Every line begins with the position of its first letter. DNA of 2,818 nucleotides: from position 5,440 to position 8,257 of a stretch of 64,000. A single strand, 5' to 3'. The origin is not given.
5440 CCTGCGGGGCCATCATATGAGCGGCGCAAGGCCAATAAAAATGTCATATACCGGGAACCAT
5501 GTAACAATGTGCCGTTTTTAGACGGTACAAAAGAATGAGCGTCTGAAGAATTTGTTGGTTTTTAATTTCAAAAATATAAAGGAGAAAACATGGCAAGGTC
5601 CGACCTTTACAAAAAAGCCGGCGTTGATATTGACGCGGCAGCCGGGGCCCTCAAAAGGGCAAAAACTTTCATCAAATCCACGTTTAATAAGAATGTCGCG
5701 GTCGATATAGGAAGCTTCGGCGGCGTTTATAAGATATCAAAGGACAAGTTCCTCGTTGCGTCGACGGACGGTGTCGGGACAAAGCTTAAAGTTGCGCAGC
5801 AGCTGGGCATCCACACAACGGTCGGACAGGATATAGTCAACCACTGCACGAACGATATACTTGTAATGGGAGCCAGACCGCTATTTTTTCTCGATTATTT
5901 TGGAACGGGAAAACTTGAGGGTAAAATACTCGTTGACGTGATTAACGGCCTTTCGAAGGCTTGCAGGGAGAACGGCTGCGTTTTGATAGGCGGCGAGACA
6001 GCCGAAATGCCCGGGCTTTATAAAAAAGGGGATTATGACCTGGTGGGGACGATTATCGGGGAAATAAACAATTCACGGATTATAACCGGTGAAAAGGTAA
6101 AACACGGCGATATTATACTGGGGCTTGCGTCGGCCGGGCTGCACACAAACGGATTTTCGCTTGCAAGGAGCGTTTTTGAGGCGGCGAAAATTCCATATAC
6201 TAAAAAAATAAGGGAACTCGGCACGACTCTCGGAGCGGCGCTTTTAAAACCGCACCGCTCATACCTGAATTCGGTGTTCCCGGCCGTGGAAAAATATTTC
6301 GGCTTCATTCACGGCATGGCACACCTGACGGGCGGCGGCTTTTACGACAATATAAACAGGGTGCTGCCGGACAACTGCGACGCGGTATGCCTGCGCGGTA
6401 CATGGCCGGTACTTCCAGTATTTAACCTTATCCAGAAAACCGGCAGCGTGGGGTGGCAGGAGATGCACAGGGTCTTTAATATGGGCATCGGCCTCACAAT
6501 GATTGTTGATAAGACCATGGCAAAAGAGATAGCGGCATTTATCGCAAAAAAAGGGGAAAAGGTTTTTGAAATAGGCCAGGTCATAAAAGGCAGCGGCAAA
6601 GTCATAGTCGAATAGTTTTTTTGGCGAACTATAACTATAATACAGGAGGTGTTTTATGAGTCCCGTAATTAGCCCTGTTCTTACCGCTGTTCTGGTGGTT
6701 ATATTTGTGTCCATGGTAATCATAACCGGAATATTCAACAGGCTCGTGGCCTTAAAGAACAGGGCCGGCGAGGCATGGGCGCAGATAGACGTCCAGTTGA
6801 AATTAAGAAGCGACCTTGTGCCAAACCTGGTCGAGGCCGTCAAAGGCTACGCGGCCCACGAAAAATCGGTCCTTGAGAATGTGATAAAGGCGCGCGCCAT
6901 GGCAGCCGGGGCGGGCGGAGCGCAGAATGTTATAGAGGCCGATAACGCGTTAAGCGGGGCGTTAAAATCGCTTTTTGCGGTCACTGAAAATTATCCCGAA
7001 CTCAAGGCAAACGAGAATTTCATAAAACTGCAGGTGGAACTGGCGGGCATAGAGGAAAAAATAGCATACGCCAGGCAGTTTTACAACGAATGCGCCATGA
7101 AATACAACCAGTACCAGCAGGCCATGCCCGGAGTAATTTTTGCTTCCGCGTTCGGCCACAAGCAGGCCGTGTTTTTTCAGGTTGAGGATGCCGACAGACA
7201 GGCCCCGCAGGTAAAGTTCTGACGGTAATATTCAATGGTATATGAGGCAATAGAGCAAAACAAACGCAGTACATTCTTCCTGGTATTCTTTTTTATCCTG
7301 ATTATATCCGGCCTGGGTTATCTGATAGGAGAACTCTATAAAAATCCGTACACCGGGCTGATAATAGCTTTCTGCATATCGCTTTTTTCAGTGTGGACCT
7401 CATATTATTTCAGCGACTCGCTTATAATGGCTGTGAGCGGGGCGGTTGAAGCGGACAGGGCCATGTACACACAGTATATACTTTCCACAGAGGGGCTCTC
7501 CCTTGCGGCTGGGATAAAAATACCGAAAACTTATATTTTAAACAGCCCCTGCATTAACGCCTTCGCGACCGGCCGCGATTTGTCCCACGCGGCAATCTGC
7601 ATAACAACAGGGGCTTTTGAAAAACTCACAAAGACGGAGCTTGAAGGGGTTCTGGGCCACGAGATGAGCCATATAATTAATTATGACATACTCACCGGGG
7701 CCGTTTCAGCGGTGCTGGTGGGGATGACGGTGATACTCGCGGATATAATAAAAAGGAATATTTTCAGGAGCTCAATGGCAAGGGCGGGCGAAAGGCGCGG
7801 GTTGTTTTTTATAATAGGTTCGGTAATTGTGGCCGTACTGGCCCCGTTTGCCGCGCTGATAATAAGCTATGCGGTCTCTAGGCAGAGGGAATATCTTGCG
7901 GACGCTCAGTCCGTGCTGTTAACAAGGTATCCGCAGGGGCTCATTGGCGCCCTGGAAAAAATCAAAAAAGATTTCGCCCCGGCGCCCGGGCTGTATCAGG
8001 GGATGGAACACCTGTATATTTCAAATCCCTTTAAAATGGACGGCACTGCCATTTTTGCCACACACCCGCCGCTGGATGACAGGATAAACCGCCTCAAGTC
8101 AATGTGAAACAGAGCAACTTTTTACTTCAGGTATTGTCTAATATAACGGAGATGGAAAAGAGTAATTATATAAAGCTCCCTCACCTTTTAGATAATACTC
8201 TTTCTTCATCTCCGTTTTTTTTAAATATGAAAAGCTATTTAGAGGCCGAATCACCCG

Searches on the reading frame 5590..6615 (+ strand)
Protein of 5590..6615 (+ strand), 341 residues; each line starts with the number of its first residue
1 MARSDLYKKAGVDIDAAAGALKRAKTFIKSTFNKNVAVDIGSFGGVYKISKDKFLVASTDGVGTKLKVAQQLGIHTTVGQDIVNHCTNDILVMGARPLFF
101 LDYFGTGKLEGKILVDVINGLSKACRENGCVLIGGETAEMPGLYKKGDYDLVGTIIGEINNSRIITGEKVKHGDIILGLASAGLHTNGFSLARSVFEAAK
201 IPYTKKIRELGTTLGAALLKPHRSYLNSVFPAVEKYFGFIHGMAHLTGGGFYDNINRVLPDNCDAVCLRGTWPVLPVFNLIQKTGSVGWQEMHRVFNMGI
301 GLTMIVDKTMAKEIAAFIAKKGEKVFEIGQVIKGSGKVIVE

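Call 70: search_protein_families(library=pfam, proteins=[window:5590-6615:+], max_evalue=0.00001)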
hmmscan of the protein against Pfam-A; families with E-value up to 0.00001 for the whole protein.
window:5590-6615:+ (341 aa): 2 families
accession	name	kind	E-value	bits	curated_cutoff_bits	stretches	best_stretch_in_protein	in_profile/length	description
PF00586.29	AIRS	-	3.2e-25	89.1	24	1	45-159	5-112/112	AIR synthase related protein, N-terminal domain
PF02769.27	AIRS_C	-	5.9e-21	75.7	23.1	1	172-339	2-154/156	AIR synthase related protein, C-terminal domain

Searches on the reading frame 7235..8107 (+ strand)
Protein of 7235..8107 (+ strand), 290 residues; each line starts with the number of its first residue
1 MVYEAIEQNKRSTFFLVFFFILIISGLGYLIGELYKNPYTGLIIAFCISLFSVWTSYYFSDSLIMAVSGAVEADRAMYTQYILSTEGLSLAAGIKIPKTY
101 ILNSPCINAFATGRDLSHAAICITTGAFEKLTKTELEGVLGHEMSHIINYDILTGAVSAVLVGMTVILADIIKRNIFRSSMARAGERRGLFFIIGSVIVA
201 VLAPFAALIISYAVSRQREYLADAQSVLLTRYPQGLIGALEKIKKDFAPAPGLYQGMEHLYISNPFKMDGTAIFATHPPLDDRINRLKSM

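Call 70: search_protein_families(library=pfam, proteins=[window:7235-8107:+], max_evalue=0.00001)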
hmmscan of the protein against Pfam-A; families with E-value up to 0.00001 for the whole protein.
window:7235-8107:+ (290 aa): 1 family
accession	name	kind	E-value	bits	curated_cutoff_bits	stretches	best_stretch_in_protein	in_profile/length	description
PF01435.24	Peptidase_M48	-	3.8e-27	95.8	20.3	1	89-289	13-184/186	Peptidase family M48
